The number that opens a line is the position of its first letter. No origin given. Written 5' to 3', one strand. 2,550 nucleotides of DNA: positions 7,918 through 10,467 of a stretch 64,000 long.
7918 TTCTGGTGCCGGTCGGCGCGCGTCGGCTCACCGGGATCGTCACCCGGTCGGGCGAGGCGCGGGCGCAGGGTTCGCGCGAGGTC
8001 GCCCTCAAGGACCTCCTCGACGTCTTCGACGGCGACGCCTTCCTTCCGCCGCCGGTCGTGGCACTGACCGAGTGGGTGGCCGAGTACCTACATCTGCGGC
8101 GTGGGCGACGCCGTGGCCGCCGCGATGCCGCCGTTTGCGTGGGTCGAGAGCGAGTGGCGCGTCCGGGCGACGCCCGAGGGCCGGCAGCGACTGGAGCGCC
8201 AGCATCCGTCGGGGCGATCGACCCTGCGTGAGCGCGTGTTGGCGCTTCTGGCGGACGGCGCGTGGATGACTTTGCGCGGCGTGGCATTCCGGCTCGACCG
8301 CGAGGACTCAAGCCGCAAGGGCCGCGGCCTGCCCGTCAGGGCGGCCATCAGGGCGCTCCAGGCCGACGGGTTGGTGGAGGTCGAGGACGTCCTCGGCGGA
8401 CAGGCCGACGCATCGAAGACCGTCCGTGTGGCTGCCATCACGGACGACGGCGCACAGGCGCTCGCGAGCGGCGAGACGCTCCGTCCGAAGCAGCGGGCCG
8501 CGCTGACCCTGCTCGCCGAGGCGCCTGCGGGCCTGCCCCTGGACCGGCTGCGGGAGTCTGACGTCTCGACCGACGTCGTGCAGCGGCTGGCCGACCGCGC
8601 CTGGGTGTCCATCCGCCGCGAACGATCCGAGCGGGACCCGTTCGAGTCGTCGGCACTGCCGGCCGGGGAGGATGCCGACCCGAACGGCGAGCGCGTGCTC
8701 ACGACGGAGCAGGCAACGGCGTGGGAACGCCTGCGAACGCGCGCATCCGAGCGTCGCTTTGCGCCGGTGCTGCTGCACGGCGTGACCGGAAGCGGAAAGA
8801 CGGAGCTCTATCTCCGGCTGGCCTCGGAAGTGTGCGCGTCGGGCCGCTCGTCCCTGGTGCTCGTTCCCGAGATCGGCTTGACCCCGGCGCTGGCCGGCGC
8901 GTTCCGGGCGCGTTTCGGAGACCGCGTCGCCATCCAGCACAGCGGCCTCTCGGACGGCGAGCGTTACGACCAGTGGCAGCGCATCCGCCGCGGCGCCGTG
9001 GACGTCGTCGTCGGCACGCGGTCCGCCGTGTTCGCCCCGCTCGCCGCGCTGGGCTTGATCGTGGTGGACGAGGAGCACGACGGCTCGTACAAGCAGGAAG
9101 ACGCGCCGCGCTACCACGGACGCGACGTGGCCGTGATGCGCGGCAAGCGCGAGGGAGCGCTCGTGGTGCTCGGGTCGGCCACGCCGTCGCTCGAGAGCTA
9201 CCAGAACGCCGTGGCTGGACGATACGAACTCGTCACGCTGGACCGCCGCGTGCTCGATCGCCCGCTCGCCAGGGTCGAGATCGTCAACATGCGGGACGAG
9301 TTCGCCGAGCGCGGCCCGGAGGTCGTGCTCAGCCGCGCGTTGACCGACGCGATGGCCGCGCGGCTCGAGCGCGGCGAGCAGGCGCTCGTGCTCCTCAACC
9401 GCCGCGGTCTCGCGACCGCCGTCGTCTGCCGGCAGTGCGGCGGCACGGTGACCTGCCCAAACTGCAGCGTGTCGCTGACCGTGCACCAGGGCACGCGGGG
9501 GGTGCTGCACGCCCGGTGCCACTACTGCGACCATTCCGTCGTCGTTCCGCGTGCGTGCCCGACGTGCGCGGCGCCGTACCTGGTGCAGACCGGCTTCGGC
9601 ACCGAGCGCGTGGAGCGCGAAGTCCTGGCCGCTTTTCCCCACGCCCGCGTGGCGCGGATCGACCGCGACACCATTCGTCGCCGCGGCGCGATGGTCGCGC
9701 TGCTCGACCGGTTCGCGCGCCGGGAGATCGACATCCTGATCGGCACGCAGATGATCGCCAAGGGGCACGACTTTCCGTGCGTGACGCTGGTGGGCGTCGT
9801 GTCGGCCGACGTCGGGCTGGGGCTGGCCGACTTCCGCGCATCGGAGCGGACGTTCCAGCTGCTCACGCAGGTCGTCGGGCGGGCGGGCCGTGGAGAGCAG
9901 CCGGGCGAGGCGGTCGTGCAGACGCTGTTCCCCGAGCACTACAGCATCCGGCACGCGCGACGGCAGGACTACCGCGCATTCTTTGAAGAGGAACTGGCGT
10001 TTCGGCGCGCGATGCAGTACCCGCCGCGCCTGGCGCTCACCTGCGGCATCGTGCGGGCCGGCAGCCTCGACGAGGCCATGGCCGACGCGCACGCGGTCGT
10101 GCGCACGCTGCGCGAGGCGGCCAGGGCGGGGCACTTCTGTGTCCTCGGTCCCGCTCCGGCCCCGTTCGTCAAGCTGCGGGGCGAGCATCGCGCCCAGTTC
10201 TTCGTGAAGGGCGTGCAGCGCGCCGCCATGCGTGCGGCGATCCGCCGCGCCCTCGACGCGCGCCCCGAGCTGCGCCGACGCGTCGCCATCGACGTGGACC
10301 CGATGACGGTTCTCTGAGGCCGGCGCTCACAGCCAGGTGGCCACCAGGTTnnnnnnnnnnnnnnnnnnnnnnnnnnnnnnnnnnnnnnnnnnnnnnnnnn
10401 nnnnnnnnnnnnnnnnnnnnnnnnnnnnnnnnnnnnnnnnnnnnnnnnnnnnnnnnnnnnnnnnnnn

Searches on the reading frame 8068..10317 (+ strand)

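Call 68: search_protein_families(library=pfam, proteins=[window:8068-10317:+], max_evalue=0.0001)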
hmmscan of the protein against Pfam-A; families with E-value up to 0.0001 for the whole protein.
window:8068-10317:+ (749 aa): 5 families
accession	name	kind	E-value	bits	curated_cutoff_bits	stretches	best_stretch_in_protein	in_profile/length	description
PF00270.35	DEAD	-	2.5e-15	57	26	1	215-379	4-165/167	DEAD/DEAH box helicase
PF18074.6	PriA_C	-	6.5e-13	49.8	26.9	1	662-745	10-95/95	Primosomal protein N C-terminal domain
PF04851.21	ResIII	-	1.6e-10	41.6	22.5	1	211-343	4-141/164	Type III restriction enzyme, res subunit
PF00271.37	Helicase_C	-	7e-09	36.4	23.5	1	541-608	53-108/110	Helicase conserved C-terminal domain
PF18319.7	Zn_ribbon_PriA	-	6.2e-06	26.5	26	1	463-490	1-25/27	PriA DNA helicase Cys-rich region (CRR) domain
